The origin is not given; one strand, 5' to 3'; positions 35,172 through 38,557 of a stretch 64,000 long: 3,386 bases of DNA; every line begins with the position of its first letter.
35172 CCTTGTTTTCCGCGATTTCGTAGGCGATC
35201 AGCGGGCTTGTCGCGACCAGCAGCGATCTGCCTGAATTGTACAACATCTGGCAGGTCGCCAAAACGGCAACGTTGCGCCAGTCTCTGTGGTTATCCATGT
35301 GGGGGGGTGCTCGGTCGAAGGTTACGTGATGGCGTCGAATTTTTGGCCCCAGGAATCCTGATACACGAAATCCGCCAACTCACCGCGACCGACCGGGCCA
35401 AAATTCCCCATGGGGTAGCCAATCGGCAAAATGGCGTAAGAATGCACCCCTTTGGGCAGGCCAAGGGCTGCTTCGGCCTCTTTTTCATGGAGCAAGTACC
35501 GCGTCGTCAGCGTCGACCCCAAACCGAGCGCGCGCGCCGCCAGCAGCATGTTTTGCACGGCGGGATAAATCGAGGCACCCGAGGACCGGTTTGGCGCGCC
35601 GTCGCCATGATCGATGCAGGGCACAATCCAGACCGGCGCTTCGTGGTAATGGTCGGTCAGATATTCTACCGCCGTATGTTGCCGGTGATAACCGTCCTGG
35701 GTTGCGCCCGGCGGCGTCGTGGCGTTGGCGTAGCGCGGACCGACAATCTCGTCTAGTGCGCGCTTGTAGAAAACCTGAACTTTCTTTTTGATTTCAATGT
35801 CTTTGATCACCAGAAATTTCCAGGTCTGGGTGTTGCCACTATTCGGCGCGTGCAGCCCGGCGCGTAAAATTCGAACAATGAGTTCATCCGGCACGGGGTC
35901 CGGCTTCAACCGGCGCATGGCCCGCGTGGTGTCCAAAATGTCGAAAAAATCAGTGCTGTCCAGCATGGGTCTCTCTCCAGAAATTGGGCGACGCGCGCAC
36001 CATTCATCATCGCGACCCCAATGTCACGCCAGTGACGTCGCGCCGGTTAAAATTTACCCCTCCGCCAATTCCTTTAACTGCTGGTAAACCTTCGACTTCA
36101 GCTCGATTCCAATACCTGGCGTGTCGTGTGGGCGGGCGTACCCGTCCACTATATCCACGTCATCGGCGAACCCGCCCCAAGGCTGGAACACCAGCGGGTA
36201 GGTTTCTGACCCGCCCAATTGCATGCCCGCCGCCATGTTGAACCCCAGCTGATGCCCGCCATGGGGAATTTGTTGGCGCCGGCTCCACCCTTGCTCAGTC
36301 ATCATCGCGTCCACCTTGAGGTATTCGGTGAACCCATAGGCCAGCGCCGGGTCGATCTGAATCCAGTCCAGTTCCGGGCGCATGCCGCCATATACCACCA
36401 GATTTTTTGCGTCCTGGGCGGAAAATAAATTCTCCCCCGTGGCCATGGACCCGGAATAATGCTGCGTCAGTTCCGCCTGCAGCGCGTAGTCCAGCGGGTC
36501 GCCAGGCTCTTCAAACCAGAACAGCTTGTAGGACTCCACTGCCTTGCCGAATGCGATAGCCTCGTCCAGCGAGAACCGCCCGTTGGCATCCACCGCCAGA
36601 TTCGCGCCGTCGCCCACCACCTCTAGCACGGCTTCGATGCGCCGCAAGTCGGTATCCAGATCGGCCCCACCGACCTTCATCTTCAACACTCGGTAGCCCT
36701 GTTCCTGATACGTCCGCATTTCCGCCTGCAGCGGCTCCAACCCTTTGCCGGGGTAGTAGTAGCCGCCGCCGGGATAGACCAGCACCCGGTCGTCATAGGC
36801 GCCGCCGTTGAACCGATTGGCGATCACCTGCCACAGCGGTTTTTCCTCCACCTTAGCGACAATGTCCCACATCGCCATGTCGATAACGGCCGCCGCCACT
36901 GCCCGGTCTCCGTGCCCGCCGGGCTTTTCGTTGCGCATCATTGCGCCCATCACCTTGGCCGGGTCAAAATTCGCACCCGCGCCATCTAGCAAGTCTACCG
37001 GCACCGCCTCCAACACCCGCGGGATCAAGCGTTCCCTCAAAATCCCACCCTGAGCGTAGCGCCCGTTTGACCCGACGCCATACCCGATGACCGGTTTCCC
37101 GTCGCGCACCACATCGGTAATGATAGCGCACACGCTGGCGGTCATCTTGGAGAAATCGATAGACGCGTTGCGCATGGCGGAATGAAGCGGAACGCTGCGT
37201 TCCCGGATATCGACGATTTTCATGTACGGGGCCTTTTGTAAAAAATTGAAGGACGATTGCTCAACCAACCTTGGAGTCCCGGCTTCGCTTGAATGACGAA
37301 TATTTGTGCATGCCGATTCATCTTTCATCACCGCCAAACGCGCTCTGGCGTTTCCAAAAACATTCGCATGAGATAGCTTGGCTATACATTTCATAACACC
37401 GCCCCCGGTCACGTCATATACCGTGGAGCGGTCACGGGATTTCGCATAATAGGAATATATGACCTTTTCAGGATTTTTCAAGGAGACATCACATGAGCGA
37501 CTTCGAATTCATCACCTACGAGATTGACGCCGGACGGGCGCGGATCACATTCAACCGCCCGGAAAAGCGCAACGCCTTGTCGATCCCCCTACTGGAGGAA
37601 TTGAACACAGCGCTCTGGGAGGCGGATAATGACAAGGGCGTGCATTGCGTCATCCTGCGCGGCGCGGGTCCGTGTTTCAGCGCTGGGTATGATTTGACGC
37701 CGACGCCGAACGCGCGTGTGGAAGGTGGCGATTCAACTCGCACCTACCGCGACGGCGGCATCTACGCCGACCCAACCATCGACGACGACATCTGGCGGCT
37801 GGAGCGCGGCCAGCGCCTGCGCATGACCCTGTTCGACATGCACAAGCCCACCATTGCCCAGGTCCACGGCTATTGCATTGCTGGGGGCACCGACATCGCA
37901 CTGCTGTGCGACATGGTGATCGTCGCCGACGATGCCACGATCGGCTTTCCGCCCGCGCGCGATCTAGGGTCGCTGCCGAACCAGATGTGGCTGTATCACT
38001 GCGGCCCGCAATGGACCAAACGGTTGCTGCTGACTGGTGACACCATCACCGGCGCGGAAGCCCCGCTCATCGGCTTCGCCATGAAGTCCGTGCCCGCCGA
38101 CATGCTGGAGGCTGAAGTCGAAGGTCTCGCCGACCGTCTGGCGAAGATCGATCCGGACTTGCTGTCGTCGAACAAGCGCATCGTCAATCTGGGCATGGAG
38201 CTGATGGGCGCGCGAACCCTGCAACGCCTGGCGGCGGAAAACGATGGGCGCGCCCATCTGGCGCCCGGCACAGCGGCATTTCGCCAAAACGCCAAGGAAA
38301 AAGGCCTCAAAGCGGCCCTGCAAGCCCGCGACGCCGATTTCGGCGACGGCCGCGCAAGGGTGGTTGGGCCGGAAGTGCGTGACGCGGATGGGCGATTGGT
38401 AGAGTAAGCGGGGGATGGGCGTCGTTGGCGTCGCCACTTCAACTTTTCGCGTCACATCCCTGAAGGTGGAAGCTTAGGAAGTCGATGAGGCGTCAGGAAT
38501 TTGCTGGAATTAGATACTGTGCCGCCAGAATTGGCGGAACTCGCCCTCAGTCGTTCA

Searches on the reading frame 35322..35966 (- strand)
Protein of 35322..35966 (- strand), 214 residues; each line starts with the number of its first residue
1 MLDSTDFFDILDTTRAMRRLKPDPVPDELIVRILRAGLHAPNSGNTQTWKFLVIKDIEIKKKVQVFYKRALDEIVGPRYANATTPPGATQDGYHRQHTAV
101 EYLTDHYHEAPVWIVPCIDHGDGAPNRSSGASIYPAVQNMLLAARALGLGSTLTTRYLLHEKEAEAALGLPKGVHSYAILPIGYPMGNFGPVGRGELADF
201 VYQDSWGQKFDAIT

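Call 11: search_protein_families(library=pfam, proteins=[window:35322-35966:-], max_evalue=0.00001)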
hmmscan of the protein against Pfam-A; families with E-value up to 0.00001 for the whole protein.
window:35322-35966:- (214 aa): 1 family
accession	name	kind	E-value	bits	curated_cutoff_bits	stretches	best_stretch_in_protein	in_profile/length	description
PF00881.29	Nitroreductase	-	4.5e-25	89.2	23.5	1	14-184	4-167/167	Nitroreductase family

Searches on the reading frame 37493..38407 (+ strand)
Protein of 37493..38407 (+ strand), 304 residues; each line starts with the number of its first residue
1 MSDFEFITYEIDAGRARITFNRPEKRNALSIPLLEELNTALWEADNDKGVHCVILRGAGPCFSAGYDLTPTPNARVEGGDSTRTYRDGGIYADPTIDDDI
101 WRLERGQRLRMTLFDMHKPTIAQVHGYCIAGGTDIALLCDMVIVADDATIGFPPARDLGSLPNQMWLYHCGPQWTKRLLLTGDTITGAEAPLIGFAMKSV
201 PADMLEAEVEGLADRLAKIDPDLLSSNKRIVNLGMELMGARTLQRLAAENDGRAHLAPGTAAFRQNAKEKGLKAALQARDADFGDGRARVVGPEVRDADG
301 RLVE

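Call 11: search_protein_families(library=pfam, proteins=[window:37493-38407:+], max_evalue=0.00001)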
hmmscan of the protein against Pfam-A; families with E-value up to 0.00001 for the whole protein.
window:37493-38407:+ (304 aa): 2 families
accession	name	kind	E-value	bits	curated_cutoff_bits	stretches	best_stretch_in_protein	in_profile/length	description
PF00378.25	ECH_1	-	4.5e-35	121.6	27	2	105-243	76-217/251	Enoyl-CoA hydratase/isomerase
PF16113.10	ECH_2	-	3e-21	76.7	27.2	1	17-214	3-186/335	Enoyl-CoA hydratase/isomerase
